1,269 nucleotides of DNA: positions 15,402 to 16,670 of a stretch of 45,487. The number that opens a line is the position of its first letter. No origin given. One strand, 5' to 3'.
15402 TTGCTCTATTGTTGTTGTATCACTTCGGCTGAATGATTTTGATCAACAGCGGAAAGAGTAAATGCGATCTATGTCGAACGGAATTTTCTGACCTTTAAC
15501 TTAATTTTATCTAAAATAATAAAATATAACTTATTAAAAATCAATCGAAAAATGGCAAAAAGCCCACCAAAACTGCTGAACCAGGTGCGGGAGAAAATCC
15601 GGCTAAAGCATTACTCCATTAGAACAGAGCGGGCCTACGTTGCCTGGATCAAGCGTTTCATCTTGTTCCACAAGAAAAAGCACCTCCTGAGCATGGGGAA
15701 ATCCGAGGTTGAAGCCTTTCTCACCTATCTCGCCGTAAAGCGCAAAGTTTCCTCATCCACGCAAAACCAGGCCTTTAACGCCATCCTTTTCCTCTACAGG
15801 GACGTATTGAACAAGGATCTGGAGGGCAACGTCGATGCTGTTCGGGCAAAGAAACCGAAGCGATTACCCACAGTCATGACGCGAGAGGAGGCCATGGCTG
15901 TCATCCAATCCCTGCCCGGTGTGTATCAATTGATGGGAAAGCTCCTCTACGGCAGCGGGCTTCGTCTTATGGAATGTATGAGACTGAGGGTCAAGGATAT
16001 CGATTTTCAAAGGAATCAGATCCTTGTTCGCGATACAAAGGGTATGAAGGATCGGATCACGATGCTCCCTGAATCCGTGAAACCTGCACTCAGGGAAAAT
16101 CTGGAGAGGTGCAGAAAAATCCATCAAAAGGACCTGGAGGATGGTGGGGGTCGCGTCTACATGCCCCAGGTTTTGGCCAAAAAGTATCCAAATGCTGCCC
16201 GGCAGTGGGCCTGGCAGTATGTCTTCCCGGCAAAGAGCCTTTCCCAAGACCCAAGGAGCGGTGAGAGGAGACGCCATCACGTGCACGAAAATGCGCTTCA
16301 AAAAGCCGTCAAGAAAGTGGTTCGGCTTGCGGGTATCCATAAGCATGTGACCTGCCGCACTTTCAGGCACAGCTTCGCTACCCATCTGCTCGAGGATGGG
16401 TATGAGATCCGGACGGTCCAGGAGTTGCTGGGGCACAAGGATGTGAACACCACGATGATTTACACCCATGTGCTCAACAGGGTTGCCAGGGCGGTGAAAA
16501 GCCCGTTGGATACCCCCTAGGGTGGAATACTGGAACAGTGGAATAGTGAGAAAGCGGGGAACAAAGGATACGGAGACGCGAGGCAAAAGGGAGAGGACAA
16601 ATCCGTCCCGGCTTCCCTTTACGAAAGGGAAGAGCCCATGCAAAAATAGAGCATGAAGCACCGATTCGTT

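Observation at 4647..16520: Complete sedentary chromosomal integron with an ~11 kb cassette array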

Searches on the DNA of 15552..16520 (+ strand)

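Call 22: build_rna_model(alignment_id=A1, structure=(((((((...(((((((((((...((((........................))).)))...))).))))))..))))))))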
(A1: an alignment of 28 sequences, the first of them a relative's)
Model R1 built from alignment A1 (28 sequences, 81 columns); structure: as given.
model positions 61; base pairs 22; branch points 0; effective number of sequences 28; information 0.838 bits per position. Calibrated on 0.2 Mb of random sequence (short: E-values are rough).
structure used (alignment columns):
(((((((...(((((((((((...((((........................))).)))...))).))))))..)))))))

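Call 23: search_with_rna_model(model_id=R1, source=window, filters=off, max_evalue=10, show_alignments=10)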
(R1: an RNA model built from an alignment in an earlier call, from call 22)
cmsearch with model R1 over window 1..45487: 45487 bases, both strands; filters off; matches with E-value up to 10: 9.
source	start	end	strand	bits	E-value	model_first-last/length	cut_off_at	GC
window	10446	10507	+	51.8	8.3e-10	1-61/61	no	0.55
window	6497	6613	+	34.5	8.4e-06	1-61/61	no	0.57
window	12437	12495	+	33.3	1.6e-05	1-61/61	no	0.66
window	11264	11338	+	28.9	0.00016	1-61/61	no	0.49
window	14545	14616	+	27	0.00045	1-61/61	no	0.61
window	5711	5783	+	15.4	0.22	1-61/61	no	0.56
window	8831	8853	+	10.1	3.6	1-61/61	no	0.39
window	10446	10507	-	9.9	4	1-61/61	no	0.55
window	8831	8853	-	8.6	8.3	1-61/61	no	0.39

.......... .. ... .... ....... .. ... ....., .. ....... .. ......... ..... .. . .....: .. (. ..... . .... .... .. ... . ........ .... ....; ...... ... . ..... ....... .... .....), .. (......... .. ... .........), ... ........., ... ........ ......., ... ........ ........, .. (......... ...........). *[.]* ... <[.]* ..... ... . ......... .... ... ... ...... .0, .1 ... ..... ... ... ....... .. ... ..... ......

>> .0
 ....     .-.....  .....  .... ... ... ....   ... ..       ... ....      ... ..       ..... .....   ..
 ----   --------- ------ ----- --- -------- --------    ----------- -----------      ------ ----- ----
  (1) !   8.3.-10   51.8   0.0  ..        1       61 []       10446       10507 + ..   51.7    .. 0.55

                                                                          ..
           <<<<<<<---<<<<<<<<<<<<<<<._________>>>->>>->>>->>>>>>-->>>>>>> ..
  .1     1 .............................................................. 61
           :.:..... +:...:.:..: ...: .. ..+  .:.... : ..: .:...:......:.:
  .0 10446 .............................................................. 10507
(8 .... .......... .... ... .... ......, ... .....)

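Call 24: search_with_rna_model(model_id=R1, sources=[L001, L002, L003, L004, L005, L006, L007, L008, L009, L010, L011, L012, L013, L014, L015, L016, L017, L018, L019, L020, L021, L022, L023, L024, L025, L026, L027, L028, L029, L030, L031, L032, L033, L034, L035, L036, L037, L038, L039, L040, L041, L042, L043, L044, L045, L046, L047, L048, L049, L050, L051, L052, L053, L054, L055, L056, L057, L058, L059, L060, L061, L062, L063, L064, L065, L066, L067, L068, L069, L070, L071, L072, L073, L074, L075, L076, L077, L078, L079, L080], max_evalue=0.01, make_alignment=true)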
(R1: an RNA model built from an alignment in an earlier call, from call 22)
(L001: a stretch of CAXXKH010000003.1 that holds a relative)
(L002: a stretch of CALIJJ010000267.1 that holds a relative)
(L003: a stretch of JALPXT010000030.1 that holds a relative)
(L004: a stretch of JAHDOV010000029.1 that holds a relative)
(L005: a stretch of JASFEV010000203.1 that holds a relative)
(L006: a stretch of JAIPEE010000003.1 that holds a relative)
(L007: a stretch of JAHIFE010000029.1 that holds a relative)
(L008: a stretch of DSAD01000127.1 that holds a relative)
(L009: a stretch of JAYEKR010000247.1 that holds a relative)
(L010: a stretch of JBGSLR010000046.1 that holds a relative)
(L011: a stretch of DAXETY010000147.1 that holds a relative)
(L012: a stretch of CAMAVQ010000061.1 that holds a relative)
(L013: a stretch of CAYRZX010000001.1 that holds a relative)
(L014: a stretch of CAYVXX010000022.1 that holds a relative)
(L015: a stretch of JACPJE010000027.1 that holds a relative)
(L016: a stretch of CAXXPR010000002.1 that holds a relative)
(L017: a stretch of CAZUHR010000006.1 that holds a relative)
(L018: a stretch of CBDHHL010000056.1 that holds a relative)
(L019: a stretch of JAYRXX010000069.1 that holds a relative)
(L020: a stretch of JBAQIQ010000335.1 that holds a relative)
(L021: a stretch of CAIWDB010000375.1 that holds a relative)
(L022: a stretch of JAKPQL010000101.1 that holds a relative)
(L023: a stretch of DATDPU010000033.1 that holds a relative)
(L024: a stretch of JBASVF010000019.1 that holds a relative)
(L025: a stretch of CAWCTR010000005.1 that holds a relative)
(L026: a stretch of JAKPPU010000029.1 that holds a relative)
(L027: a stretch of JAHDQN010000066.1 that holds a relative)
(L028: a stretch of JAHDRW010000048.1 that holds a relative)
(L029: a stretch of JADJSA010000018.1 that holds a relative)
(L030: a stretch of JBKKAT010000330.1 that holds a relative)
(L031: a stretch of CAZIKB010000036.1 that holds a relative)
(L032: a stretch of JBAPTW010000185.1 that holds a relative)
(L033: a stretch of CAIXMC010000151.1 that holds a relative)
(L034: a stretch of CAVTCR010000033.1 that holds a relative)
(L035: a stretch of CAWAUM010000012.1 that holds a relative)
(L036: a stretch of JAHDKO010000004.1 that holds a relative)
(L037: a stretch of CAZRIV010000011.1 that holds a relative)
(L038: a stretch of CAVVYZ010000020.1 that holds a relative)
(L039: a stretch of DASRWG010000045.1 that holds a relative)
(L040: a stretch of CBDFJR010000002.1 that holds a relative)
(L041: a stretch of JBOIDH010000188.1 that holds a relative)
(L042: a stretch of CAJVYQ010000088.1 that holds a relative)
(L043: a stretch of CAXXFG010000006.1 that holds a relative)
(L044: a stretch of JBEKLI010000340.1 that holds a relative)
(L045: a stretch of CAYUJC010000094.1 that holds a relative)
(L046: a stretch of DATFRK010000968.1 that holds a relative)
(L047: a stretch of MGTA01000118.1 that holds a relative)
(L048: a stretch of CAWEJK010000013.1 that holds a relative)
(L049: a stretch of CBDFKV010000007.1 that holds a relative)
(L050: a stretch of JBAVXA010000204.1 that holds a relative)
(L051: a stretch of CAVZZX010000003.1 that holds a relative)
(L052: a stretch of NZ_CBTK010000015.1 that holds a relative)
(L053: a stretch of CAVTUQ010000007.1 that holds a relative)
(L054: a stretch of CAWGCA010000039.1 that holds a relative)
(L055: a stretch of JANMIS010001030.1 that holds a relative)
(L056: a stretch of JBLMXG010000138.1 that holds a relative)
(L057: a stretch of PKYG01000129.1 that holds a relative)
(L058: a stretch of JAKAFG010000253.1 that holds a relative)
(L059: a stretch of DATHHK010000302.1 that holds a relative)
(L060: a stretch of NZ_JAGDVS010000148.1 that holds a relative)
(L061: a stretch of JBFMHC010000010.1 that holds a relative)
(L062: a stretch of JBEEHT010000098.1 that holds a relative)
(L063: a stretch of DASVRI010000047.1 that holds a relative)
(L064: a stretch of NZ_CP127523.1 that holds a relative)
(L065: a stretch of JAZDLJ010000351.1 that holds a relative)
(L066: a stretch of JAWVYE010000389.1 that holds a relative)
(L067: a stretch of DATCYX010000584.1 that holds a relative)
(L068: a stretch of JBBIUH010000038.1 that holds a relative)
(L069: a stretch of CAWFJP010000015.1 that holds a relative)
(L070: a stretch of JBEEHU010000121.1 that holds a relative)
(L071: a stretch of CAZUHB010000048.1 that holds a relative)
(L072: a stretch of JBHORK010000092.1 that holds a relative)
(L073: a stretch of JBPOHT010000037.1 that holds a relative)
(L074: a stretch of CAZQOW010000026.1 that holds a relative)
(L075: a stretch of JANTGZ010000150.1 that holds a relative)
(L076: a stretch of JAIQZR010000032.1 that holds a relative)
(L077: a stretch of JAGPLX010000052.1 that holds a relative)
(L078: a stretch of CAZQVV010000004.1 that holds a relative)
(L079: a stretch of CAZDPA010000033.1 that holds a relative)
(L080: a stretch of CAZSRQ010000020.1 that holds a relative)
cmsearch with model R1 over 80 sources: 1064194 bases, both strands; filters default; matches with E-value up to 0.01: 154.
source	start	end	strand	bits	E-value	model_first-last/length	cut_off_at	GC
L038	1422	1481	+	67.3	5.2e-12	1-61/61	no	0.7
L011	7129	7188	+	66.9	6.1e-12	1-61/61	no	0.63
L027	3026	3085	+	66.9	6.3e-12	1-61/61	no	0.65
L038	7914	7978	+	64.4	2.4e-11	1-61/61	no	0.68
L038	6276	6335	+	63.5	3.7e-11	1-61/61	no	0.67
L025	1597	1655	+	61.5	1.1e-10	1-61/61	no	0.73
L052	3317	3376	+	61.2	1.3e-10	1-61/61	no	0.7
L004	4791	4851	+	60.9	1.5e-10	1-61/61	no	0.69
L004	1795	1852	+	60.1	2.4e-10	1-61/61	no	0.53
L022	469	525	+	59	4.2e-10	1-61/61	no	0.56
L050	7155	7217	+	56.9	1.3e-09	1-61/61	no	0.54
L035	8417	8475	+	56.8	1.4e-09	1-61/61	no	0.71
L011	4240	4300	+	56.4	1.7e-09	1-61/61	no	0.54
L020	2396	2455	+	56.1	1.9e-09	1-61/61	no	0.63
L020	998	1055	+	55.8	2.3e-09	1-61/61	no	0.76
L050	7534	7591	+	55.4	2.9e-09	1-61/61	no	0.53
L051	6997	7083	+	54.4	4.8e-09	1-61/61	no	0.62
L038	7080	7143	+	53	1e-08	1-61/61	no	0.69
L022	1044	1109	+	52.7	1.2e-08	1-61/61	no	0.58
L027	1516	1575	+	52.5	1.4e-08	1-61/61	no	0.53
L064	8800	8869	+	52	1.7e-08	1-61/61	no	0.56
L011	6021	6080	+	51.7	2.1e-08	1-61/61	no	0.57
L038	2127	2186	+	51.6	2.2e-08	1-61/61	no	0.58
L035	1877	1936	+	51.3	2.5e-08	1-61/61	no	0.68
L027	4813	4876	+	51.3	2.6e-08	1-61/61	no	0.67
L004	4311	4374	+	51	3e-08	1-61/61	no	0.62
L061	6904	6984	+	50.7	3.6e-08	1-61/61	no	0.62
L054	5465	5536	+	50.6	3.7e-08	1-61/61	no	0.6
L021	6316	6406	+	50.4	4.1e-08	1-61/61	no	0.69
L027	155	218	+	50.2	4.6e-08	1-61/61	no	0.75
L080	278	363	+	50.1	4.7e-08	1-61/61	no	0.53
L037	3640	3697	+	50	4.9e-08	1-61/61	no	0.69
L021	5030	5120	+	50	5e-08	1-61/61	no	0.73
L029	6650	6707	+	49.8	5.6e-08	1-61/61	no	0.67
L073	854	921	+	49.7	5.8e-08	1-61/61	no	0.71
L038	5564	5620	+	48.6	1.1e-07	1-61/61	no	0.61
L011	4885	4945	+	48.3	1.2e-07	1-61/61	no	0.7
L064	4247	4309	+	48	1.5e-07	1-61/61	no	0.63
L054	7126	7211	+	48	1.5e-07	1-61/61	no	0.5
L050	8080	8137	+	47.7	1.7e-07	1-61/61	no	0.62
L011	7603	7662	+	47.2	2.2e-07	1-61/61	no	0.63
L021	8748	8838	+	47.2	2.3e-07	1-61/61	no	0.66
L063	123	219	+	46.7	3e-07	1-61/61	no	0.64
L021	6623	6713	+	46.6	3.2e-07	1-61/61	no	0.69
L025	2181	2237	+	45.2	6.4e-07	1-61/61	no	0.6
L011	6572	6634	+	45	7.4e-07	1-61/61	no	0.56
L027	5463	5520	+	44.1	1.1e-06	1-61/61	no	0.59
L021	9596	9685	+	43.7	1.4e-06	1-61/61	no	0.62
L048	12324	12383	-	43.5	1.6e-06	1-61/61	no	0.58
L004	3295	3351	+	43.4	1.7e-06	1-61/61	no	0.63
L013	8904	8995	+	43.4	1.7e-06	1-61/61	no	0.72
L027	817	875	+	43.4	1.7e-06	1-61/61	no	0.68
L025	3072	3134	+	43.1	2e-06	1-61/61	no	0.59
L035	7559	7615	+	42.9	2.3e-06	1-61/61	no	0.63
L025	4671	4731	+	42.9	2.3e-06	1-61/61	no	0.64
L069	11576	11639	-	42.8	2.4e-06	1-61/61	no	0.7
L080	753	836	+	42.8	2.4e-06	1-61/61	no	0.49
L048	11820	11879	-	42.6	2.6e-06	1-61/61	no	0.6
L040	7386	7472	+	42.6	2.7e-06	1-61/61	no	0.54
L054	9147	9219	+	42.4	2.9e-06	1-61/61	no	0.63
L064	5754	5816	+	41.8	4.1e-06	1-61/61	no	0.7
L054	8480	8555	+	41.7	4.3e-06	1-61/61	no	0.53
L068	658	743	+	41.7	4.3e-06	1-61/61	no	0.56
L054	6558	6654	+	41.7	4.3e-06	1-61/61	no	0.49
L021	733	854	+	41.5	4.6e-06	1-61/61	no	0.57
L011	1518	1645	+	41.4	4.9e-06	1-61/61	no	0.54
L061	7650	7727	+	41.1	5.9e-06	1-61/61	no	0.63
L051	7405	7470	+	40.8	6.9e-06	1-61/61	no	0.68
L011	5637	5743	+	40.7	7.2e-06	1-61/61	no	0.5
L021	7604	7694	+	40.7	7.3e-06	1-61/61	no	0.67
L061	8800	8868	+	40.7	7.3e-06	1-61/61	no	0.58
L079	1091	1159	+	40.6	7.5e-06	1-61/61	no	0.59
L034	12125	12216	-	40.6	7.5e-06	1-61/61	no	0.7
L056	9895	9972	-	40.3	8.8e-06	1-61/61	no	0.63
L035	9295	9358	+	40.3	8.8e-06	1-61/61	no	0.72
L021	4210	4300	+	40.1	9.7e-06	1-61/61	no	0.67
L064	6643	6703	+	40.1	1e-05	1-61/61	no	0.69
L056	258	321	-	39.8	1.2e-05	1-61/61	no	0.67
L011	8590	8661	+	39.5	1.3e-05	1-61/61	no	0.54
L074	6882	6966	+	39.4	1.4e-05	1-61/61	no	0.47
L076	2472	2600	-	39.3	1.5e-05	1-61/61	no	0.37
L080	4200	4283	+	39.2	1.6e-05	1-61/61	no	0.49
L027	4289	4337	+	39.1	1.7e-05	5-57/61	no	0.53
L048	14585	14665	-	39.1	1.7e-05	1-61/61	no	0.59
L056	1752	1808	-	39.1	1.7e-05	1-61/61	no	0.47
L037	2109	2165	+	38.9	1.8e-05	1-61/61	no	0.61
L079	643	713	+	38.9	1.9e-05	1-61/61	no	0.7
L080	2041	2126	+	38.8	2e-05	1-61/61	no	0.5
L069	12252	12318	-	38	3e-05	1-61/61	no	0.67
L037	5333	5388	+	38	3e-05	1-61/61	no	0.5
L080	3075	3160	+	38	3.1e-05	1-61/61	no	0.53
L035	4175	4229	+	37.9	3.2e-05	5-57/61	no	0.56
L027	3645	3707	+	37.9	3.2e-05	1-61/61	no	0.71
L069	20491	20584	-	37.7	3.5e-05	1-61/61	no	0.62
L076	4059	4116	-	37.7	3.5e-05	1-61/61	no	0.48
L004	2604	2660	+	37.7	3.5e-05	1-61/61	no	0.53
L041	190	279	+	37.6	3.7e-05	1-61/61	no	0.69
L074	9442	9527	+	37.4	4.3e-05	1-61/61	no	0.47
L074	2545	2629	+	36.9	5.3e-05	1-61/61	no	0.47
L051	8758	8827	+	36.9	5.4e-05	1-61/61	no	0.67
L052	793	889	+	36.6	6.5e-05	1-61/61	no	0.62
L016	18900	18965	-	35.9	9.1e-05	1-61/61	no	0.47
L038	73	126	+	35.7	0.0001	1-61/61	no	0.65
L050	5340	5417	+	35.2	0.00014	1-61/61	no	0.64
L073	256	322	+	35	0.00015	1-61/61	no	0.63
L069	19882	19968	-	34.9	0.00016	1-61/61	no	0.67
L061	9431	9511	+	34.9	0.00016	1-61/61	no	0.6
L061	8080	8129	+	34.7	0.00018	5-57/61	no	0.62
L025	996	1047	+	34.6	0.00018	1-61/61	no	0.65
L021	3581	3670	+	34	0.00026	1-61/61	no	0.64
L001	8364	8491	+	33.5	0.00033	1-61/61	no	0.48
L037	4638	4694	+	33.4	0.00036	1-61/61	no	0.6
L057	13063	13155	-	33.1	0.00042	1-61/61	no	0.65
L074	5750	5833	+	33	0.00044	1-61/61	no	0.46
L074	8107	8190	+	32.9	0.00045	1-61/61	no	0.49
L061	8439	8504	+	32.8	0.00047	1-61/61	no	0.65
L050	5948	6040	+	32.6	0.00054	1-61/61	no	0.6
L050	2529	2605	+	32.5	0.00056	1-61/61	no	0.62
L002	4870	4941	+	32.2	0.00067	1-61/61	no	0.44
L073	1267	1337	+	32.1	0.00069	1-61/61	no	0.63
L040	8530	8613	+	31.9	0.00079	1-61/61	no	0.5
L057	17461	17523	-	31.9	0.00079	1-61/61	no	0.62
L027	2328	2384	+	31.9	0.0008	1-61/61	no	0.58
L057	12300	12362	-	31.7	0.00085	1-61/61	no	0.63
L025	5823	5955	+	31.6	0.00089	1-61/61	no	0.62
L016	14205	14271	-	31.6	0.00091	1-61/61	no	0.45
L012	128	209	+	31.5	0.00096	1-61/61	no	0.72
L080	1022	1107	+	31.5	0.00097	1-61/61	no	0.48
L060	4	68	+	31.3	0.0011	1-61/61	no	0.63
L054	2826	2900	+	31.2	0.0011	1-61/61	no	0.53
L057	14432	14491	-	31.2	0.0012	1-61/61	no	0.53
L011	9115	9220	+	30.9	0.0014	1-61/61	no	0.56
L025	6130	6187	+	30.8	0.0014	1-61/61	no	0.6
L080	4854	4966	+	30.7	0.0015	1-61/61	no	0.43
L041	3005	3067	-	30.6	0.0016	1-61/61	no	0.7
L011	8133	8238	+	30.6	0.0016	1-61/61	no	0.57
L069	16534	16591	-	30.5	0.0016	1-61/61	no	0.64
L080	2512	2597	+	30.5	0.0017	1-61/61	no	0.52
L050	6536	6599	+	30.5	0.0017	1-61/61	no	0.59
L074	8713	8796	+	30.2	0.0019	1-61/61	no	0.5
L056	8199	8250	-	30.2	0.0019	5-57/61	no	0.48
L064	80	143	+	30.2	0.0019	1-61/61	no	0.7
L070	11494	11617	-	30.1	0.0021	1-61/61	no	0.57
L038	3021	3073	+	29.5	0.0028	1-61/61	no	0.64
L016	18192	18258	-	29.4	0.0029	1-61/61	no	0.51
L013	8063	8126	+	29.3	0.003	1-61/61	no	0.62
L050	3491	3586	+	29.3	0.0032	1-61/61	no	0.65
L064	7591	7660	+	29.1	0.0035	1-61/61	no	0.53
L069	17193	17273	-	28.8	0.0041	1-61/61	no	0.65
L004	1167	1245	+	28.1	0.0061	1-61/61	no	0.61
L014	53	110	+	27.8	0.0071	6-56/61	no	0.6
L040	9591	9704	+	27.7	0.0074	1-61/61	no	0.43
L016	19556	19685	-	27.4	0.0085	1-61/61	no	0.42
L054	2177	2263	+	27.3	0.0092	1-61/61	no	0.48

Alignment A2: 150 matches aligned to the model, 190 columns, each read 5' to 3' on its own strand. Consensus structure (alignment columns), stored with it:
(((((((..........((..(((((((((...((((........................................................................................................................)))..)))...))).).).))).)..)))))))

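Call 25: build_rna_model(alignment_id=A2)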
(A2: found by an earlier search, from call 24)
Model R2 built from alignment A2 (150 sequences, 190 columns); structure: stored with the alignment.
model positions 63; base pairs 22; branch points 0; effective number of sequences 59.91; information 0.889 bits per position. Calibrated on 0.2 Mb of random sequence (short: E-values are rough).
structure used (alignment columns):
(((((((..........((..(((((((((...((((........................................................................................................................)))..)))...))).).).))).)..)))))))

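Call 26: search_with_rna_model(model_id=R2, source=window, filters=off, max_evalue=10, show_alignments=10)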
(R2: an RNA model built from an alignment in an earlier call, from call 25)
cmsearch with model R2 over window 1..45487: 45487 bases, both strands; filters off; matches with E-value up to 10: 16.
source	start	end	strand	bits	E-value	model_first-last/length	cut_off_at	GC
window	10446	10507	+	53.4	1.1e-10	1-63/63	no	0.55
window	6497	6613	+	42.5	4.7e-08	1-63/63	no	0.57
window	11264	11338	+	39.2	2.9e-07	1-63/63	no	0.49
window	12437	12495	+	37.4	8.1e-07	1-63/63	no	0.66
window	14545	14616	+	25.5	0.00056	1-63/63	no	0.61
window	6977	7066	+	19.7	0.014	1-63/63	no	0.58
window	5235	5291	+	14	0.32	1-63/63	no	0.61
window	5711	5783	+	10.7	2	1-63/63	no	0.56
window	44791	44816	-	9.9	3.1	1-63/63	no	0.62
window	8831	8853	+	9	5.2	1-63/63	no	0.39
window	25327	25386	-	8.5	6.6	1-63/63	no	0.53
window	40418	40457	+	8.2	7.8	1-63/63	no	0.52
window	2461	2560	-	8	8.9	14-51/63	no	0.47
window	922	967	-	7.9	9.2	1-63/63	no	0.61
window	36326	36348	+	7.9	9.5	1-63/63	no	0.52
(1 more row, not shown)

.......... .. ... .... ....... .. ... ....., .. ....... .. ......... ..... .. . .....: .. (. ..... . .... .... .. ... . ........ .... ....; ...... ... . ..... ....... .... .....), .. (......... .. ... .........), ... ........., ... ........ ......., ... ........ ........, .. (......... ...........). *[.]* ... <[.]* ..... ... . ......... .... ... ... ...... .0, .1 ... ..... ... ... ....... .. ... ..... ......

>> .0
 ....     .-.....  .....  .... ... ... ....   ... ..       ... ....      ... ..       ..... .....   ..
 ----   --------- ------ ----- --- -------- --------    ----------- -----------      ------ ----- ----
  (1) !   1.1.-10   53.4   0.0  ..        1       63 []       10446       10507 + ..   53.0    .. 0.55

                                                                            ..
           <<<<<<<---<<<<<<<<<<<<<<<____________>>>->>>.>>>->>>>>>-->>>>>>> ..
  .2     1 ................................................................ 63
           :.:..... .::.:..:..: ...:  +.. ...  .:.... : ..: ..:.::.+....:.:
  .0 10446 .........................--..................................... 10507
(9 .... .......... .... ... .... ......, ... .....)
